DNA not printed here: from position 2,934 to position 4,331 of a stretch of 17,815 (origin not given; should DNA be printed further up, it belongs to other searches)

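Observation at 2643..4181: A cassette encoding an unknown 140-aa protein and a P-loop nucleoside-kinase-like domain fused to a CYTH domain, divergent from nrdR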

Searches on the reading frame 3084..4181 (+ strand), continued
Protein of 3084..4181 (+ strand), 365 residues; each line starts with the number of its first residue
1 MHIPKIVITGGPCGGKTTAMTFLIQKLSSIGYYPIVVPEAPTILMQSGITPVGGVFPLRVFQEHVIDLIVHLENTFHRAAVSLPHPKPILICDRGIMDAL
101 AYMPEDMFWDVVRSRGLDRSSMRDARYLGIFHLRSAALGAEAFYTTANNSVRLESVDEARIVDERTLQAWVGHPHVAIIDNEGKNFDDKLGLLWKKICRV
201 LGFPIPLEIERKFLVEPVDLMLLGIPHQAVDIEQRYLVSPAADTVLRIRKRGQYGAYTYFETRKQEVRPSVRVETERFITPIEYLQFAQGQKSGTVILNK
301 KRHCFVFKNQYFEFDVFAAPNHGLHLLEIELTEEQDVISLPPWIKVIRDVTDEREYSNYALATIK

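Call 83: search_solved_structures(query=A2, max_evalue=0.01, show_alignments=4)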
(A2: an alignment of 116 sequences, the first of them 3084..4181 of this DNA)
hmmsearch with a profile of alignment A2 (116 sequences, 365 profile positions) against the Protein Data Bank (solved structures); distinct sequences matched with E-value up to 0.01: 7.
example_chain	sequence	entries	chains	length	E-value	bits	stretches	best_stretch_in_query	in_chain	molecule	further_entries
3typ_A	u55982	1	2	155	2.3e-17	66.5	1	207-363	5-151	Uncharacterized protein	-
2fbl_A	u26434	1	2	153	2.3e-17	66.5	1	208-363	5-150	hypothetical protein NE1496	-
3ld9_A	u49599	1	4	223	0.00042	22.9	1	7-104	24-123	Thymidylate kinase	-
4e5u_A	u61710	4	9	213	0.0048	19.4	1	8-103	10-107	Thymidylate kinase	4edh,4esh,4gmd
3uwo_A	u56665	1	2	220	0.0051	19.3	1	7-103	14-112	Thymidylate kinase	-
3uxm_A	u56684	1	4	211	0.0054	19.2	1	8-103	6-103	Thymidylate kinase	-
3uwk_A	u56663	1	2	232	0.0058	19.1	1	7-103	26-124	Thymidylate kinase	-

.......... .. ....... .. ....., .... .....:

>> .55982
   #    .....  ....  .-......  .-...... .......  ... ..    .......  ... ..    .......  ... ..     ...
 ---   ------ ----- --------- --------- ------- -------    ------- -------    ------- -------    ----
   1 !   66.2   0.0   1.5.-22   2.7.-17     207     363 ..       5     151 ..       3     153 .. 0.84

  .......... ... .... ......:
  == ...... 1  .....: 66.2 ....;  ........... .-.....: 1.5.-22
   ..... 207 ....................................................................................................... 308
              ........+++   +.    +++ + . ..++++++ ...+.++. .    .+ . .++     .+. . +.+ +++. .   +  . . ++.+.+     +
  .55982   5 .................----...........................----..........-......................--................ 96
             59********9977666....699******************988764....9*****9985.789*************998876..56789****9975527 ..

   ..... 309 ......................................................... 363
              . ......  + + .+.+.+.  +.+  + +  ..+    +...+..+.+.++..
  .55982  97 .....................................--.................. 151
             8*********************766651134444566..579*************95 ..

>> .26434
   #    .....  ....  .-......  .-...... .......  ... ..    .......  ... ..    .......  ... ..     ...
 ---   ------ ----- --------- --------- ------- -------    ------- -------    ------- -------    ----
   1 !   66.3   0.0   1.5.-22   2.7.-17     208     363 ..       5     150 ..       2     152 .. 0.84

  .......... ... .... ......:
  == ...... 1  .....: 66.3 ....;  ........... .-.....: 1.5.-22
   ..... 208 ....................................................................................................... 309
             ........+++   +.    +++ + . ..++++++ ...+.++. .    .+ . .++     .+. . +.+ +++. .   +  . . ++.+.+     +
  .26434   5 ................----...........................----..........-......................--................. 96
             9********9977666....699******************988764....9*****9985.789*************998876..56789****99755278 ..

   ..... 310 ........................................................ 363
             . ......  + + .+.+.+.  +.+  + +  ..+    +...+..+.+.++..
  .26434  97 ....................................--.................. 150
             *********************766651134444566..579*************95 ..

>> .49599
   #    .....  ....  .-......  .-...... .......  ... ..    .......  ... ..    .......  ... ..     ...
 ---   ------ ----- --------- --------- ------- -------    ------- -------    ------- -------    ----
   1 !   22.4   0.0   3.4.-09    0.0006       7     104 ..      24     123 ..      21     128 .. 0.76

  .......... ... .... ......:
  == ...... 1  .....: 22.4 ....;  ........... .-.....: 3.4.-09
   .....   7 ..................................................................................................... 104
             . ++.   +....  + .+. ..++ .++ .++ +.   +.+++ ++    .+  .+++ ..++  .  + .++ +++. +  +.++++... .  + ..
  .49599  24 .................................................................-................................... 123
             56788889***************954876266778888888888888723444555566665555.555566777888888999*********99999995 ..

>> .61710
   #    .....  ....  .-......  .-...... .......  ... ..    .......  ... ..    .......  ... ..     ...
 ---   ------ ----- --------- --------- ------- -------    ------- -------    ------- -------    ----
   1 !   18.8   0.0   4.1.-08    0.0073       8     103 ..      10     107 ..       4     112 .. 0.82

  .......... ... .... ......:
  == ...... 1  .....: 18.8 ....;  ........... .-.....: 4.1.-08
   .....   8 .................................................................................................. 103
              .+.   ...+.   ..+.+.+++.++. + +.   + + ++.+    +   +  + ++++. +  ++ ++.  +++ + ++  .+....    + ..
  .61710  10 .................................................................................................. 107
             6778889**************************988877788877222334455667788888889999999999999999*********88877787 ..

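Call 90: fold_search(model_id=the predicted structure, library=pdb)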
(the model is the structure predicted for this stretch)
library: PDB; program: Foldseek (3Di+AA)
matches with E <= 10: 1215; with E <= 0.001: 252
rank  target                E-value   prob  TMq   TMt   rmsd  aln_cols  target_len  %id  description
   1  2fbl_B                3.3e-11  1.00  0.31  0.68   4.7       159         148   33  The crystal structure of the hypothetical protein NE1496 (released 2005-12-20)
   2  3typ_B                4.7e-11  1.00  0.32  0.69   4.1       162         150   32  The crystal structure of the inorganic triphosphatase NE1496 (released 2012-05-09)
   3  3typ_A                2.2e-10  1.00  0.32  0.70   4.2       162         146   32  The crystal structure of the inorganic triphosphatase NE1496 (released 2012-05-09)
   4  2fbl_A                3.3e-10  1.00  0.31  0.70   4.1       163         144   31  The crystal structure of the hypothetical protein NE1496 (released 2005-12-20)
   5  7z67                  3.8e-08  1.00  0.30  0.28  20.9       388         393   12  Crystal structure of the tandem kinase & triphosphate tunnel metalloenzyme domain module of the TTM1 protein from Arabid (released 2022-03-23)
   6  2pbr_A                6.4e-07  1.00  0.36  0.62   5.0       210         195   15  Crystal structure of thymidylate kinase (aq_969) from Aquifex Aeolicus VF5 (released 2007-10-02)
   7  8h92_B                1.9e-06  1.00  0.29  0.50   5.1       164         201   16  Ziziphus jujuba adenylyl cyclase (released 2024-01-03)
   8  2een_A                2.6e-06  1.00  0.29  0.55   3.8       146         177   23  Structure of PH1819 protein from Pyrococcus Horikoshii OT3 (released 2007-08-21)
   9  5a5y_A                2.9e-06  1.00  0.26  0.43   6.2       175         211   14  Crystal structure of AtTTM3 in complex with tripolyphosphate and magnesium ion (form A) (released 2015-08-05)
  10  2dc4_A                3.5e-06  1.00  0.27  0.56   3.9       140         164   22  Structure of PH1012 protein from Pyrococcus Horikoshii OT3 (released 2006-06-28)
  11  5a67                  3.5e-06  1.00  0.26  0.44   6.2       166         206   15  Crystal structure of AtTTM3 in complex with tripolyphosphate and manganese ion (form B) (released 2015-08-05)
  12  2wwf_C                3.7e-06  1.00  0.39  0.62   5.3       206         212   14  Plasmodium falciparum thymidylate kinase in complex with TMP and ADP (released 2010-04-21)
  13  5xb5_B                4.2e-06  1.00  0.36  0.61   5.6       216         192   16  Crystal structure of R90A mutant of thymidylate kinase (aq_969) from Aquifex Aeolicus VF5 (released 2017-06-28)
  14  2no9_B                4.4e-06  1.00  0.39  0.59   4.9       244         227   16  The structure of deoxycytidine kinase complexed with troxacitabine and ADP. (released 2007-02-13)
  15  5xai_B                5.3e-06  1.00  0.37  0.65   4.6       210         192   15  dTMP bound Crystal structure of thymidylate kinase (aq_969) from Aquifex Aeolicus VF5 (released 2017-06-28)
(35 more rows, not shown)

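Call 91: get_annotated_region(hit=H21, flank=4000)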
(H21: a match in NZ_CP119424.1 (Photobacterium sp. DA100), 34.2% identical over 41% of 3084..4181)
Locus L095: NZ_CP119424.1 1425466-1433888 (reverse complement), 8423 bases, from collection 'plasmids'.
description: Photobacterium sp. DA100 plasmid pDA100, complete sequence
organism: Photobacterium sp. DA100 (NCBI taxid 3027472)
taxonomy: Bacteria; Pseudomonadota; Gammaproteobacteria; Vibrionales; Vibrionaceae; Photobacterium; Photobacterium sp. DA100
host: -; source: -; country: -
typing (MOB-suite, as given by PLSDB): non-mobilizable
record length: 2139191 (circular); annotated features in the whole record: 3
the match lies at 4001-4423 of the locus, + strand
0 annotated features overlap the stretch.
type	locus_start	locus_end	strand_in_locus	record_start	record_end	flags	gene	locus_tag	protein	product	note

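Call 92: get_annotated_region(hit=H13, flank=5000)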
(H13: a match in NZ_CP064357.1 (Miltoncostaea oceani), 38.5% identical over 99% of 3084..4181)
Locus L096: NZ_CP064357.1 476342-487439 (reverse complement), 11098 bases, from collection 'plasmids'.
description: Miltoncostaea oceani strain SCSIO 61214 plasmid unnamed1, complete sequence
organism: Miltoncostaea oceani (NCBI taxid 2843216)
taxonomy: Bacteria; Actinomycetota; Thermoleophilia; Miltoncostaeales; Miltoncostaeaceae; Miltoncostaea; Miltoncostaea oceani
host: -; source: pure culture,marine sediment; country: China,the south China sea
typing (MOB-suite, as given by PLSDB): non-mobilizable
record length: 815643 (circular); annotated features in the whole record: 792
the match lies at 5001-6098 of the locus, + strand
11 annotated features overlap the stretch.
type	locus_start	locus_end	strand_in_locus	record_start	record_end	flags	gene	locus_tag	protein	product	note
CDS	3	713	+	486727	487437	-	-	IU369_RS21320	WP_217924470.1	hypothetical protein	-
CDS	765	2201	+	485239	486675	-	pyk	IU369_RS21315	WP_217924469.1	pyruvate kinase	GO:0006096 - glycolytic process [Evidence IEA]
CDS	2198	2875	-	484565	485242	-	-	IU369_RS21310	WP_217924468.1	hypothetical protein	-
CDS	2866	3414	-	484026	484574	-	-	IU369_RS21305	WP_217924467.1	hypothetical protein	-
CDS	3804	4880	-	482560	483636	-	-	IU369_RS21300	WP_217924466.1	peptidylprolyl isomerase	-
CDS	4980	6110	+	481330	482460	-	-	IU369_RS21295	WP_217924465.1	AAA family ATPase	-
CDS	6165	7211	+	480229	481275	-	-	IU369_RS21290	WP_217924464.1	MraY family glycosyltransferase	-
CDS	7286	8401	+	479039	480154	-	-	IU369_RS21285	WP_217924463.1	hypothetical protein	-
CDS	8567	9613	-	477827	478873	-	-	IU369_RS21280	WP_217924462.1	hypothetical protein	-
CDS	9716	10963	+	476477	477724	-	-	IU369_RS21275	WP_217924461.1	hypothetical protein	-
CDS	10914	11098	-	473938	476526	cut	-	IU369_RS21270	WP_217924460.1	diguanylate cyclase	GO:0009966 - regulation of signal transduction [Evidence IEA]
